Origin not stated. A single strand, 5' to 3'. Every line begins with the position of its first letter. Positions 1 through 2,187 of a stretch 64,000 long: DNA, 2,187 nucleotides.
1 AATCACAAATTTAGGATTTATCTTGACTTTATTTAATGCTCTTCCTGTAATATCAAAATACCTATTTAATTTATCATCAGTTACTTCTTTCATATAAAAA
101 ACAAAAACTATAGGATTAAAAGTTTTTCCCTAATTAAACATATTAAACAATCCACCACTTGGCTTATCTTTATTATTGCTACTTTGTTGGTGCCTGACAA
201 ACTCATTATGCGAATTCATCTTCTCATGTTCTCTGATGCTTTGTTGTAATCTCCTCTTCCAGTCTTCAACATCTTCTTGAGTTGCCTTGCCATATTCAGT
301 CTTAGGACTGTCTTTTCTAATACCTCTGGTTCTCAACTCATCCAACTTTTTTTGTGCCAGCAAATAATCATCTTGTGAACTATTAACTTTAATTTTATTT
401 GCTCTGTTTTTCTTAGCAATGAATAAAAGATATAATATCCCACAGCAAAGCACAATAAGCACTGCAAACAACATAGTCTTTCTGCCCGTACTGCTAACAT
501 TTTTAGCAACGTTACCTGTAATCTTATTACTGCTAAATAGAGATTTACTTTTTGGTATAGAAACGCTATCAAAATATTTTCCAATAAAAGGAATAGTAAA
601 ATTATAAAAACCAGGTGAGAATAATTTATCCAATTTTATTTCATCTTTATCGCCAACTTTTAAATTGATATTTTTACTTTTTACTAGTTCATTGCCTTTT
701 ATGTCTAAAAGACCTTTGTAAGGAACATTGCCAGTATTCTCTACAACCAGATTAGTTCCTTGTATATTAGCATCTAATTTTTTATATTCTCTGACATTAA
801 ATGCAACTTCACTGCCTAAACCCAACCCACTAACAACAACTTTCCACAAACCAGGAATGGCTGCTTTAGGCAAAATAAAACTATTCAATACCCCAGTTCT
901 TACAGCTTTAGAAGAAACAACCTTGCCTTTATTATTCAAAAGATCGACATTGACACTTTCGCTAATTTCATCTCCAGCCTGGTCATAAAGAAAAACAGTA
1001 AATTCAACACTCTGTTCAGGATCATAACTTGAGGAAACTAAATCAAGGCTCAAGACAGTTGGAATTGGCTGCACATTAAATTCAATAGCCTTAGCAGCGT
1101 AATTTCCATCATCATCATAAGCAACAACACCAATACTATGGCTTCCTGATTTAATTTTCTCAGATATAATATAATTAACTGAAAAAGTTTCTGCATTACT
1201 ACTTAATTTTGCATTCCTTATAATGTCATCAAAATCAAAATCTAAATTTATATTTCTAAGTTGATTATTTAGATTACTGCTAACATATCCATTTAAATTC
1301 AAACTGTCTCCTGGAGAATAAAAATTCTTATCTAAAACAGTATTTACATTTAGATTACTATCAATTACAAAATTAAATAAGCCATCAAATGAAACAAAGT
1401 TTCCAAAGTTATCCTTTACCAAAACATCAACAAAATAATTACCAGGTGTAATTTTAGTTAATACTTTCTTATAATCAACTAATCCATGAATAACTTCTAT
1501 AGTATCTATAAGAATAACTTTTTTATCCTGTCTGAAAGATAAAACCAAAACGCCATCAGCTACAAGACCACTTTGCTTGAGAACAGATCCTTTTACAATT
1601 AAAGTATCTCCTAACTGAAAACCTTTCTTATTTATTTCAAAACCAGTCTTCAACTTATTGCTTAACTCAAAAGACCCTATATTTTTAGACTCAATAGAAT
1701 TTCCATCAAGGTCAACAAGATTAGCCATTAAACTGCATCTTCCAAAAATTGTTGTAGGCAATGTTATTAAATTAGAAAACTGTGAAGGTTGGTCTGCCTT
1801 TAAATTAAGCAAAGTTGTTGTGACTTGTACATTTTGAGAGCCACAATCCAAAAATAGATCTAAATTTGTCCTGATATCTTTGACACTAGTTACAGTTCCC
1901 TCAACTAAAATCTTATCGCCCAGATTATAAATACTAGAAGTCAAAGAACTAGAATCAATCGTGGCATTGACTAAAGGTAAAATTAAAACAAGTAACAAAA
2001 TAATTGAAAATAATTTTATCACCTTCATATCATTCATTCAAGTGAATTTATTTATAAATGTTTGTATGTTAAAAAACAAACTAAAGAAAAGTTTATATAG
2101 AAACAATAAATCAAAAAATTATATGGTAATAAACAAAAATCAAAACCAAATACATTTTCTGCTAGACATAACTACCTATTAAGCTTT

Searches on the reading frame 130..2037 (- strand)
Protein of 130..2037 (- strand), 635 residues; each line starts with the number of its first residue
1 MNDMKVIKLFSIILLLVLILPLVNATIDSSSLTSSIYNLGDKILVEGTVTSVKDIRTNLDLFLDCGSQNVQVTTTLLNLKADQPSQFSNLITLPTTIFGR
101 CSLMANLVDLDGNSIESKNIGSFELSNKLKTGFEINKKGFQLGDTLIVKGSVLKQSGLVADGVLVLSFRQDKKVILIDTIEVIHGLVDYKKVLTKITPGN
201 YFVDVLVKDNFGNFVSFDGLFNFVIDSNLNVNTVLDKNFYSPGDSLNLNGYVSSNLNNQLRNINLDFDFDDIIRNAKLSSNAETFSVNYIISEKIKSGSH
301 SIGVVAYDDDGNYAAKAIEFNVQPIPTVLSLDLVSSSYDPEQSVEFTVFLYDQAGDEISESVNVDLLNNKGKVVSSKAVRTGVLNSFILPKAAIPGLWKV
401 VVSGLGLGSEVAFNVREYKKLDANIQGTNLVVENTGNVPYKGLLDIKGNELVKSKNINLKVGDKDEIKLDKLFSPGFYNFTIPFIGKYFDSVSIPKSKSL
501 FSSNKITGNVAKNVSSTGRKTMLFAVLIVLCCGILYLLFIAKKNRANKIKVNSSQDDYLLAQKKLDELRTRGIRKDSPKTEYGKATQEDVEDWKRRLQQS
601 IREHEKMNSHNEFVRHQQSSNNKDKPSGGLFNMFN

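Call 72: search_protein_families(library=pfam, proteins=[window:130-2037:-], max_evalue=0.001)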
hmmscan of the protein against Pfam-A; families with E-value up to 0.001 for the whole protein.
window:130-2037:- (635 aa): 2 families
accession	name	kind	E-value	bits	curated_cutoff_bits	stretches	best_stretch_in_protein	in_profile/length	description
PF01835.25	MG2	-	1.5e-09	38.5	32.8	1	338-415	11-96/96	MG2 domain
PF07316.16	DUF1463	-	0.00076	19.8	25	0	162-232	39-108/137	Protein of unknown function (DUF1463)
